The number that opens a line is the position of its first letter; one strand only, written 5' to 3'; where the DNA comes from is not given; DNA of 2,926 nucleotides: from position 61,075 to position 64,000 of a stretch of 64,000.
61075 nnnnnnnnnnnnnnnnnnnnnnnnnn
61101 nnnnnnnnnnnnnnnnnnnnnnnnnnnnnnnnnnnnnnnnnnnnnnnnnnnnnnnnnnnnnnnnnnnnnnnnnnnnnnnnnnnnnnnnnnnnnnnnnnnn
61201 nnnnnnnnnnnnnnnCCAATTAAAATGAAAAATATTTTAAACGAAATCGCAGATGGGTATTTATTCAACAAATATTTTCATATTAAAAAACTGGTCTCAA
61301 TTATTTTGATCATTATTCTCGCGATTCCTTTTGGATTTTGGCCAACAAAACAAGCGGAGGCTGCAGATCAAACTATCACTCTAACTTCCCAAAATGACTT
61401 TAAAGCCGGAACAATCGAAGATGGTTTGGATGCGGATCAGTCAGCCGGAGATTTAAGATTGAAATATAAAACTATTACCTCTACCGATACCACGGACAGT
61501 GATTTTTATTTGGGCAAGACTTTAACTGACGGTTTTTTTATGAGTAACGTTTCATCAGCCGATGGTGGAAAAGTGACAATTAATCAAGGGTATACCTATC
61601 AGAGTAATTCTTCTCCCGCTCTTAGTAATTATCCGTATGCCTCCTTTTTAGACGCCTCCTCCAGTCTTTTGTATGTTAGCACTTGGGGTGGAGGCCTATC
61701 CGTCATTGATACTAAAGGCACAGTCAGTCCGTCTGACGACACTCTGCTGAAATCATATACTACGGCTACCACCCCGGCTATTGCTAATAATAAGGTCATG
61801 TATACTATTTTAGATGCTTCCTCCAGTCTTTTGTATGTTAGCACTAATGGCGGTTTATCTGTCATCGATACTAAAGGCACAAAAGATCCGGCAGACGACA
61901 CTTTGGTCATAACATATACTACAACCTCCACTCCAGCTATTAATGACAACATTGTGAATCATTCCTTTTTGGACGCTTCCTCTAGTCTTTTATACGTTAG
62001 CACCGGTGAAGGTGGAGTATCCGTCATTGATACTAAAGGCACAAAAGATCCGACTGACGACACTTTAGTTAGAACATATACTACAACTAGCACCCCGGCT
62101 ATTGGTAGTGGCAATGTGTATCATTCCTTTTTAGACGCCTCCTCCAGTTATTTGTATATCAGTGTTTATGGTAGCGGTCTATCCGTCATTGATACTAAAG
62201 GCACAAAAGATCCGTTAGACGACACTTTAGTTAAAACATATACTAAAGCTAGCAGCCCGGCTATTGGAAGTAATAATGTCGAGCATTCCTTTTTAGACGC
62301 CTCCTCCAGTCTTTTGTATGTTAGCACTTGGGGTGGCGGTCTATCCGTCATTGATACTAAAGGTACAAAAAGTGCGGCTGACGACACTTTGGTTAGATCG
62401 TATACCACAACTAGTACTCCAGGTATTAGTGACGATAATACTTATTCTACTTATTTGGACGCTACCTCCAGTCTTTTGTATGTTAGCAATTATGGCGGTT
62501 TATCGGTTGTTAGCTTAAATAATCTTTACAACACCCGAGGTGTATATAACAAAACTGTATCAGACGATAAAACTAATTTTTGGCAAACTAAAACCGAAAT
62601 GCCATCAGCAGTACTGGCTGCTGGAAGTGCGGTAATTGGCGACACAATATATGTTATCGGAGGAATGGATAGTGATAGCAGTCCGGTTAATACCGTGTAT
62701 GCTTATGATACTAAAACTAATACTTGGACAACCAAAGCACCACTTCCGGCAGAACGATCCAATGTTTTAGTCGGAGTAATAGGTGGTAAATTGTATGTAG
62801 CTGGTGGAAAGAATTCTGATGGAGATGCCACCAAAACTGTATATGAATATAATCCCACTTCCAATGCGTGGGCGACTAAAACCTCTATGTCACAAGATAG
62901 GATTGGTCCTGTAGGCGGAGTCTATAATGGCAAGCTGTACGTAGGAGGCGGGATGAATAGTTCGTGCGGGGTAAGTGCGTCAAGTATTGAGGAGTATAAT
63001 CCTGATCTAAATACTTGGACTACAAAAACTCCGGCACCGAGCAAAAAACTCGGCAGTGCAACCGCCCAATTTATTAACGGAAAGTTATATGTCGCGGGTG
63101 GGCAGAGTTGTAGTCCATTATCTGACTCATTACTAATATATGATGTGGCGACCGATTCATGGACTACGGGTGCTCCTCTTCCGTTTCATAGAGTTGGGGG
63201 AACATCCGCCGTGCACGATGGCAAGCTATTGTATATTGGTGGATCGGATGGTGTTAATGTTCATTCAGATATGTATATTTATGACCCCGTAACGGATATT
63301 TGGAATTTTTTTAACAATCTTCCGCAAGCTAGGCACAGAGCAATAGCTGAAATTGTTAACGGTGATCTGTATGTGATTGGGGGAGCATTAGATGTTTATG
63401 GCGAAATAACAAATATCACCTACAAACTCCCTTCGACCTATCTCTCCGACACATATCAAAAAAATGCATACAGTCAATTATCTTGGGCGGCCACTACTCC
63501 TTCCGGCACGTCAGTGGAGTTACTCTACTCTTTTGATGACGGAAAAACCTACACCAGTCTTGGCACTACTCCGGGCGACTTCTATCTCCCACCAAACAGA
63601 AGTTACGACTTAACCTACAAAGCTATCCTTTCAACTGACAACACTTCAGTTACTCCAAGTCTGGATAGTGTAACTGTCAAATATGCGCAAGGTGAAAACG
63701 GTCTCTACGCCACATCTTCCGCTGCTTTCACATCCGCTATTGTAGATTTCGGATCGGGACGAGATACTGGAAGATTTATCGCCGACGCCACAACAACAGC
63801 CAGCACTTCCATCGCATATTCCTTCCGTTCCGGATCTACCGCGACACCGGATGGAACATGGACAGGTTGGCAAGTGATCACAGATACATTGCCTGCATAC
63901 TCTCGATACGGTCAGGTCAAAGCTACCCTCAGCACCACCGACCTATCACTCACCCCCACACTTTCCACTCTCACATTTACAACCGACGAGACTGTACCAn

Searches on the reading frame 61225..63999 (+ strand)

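Call 10: search_protein_families(library=pfam, proteins=[window:61225-63999:+], max_evalue=0.001)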
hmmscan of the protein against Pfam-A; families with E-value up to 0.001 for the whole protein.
window:61225-63999:+ (925 aa): 10 families
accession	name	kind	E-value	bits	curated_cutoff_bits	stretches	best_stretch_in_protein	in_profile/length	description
PF01344.31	Kelch_1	-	1.2e-53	178.6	20.1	5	466-508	5-46/46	Kelch motif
PF24681.1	Kelch_KLHDC2_KLHL20_DRC7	-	4.3e-36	124.7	50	2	444-603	32-196/221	KLHDC2/KLHL20/DRC7 Kelch-repeats domain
PF13964.12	Kelch_6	-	6.4e-35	118.4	25.3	3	467-510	6-49/50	Kelch motif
PF25210.1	Kelch_FKB95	-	2.9e-32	112.8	70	2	424-504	35-123/268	FKB95, Kelch-repeats domain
PF07646.21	Kelch_2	-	9.2e-29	98.3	21.3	3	656-694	2-42/48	Kelch motif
PF24981.1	Beta-prop_ATRN-LZTR1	-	6.6e-28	98.2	50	1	441-678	18-284/289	Attractin/LZTR1 beta-propeller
PF13418.12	Kelch_4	-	7e-27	93.6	21.6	3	471-508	10-48/49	Galactose oxidase, central domain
PF24996.1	NANM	-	3.5e-16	59.4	45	1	458-580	3-128/350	N-acetylneuraminate epimerase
PF13415.12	Kelch_3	-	1.4e-12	47.9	22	1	472-513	1-42/48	Galactose oxidase, central domain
PF13854.13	Kelch_HCF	-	5.4e-05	23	113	0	458-530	186-259/345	Host cell factor, Kelch-repeats domain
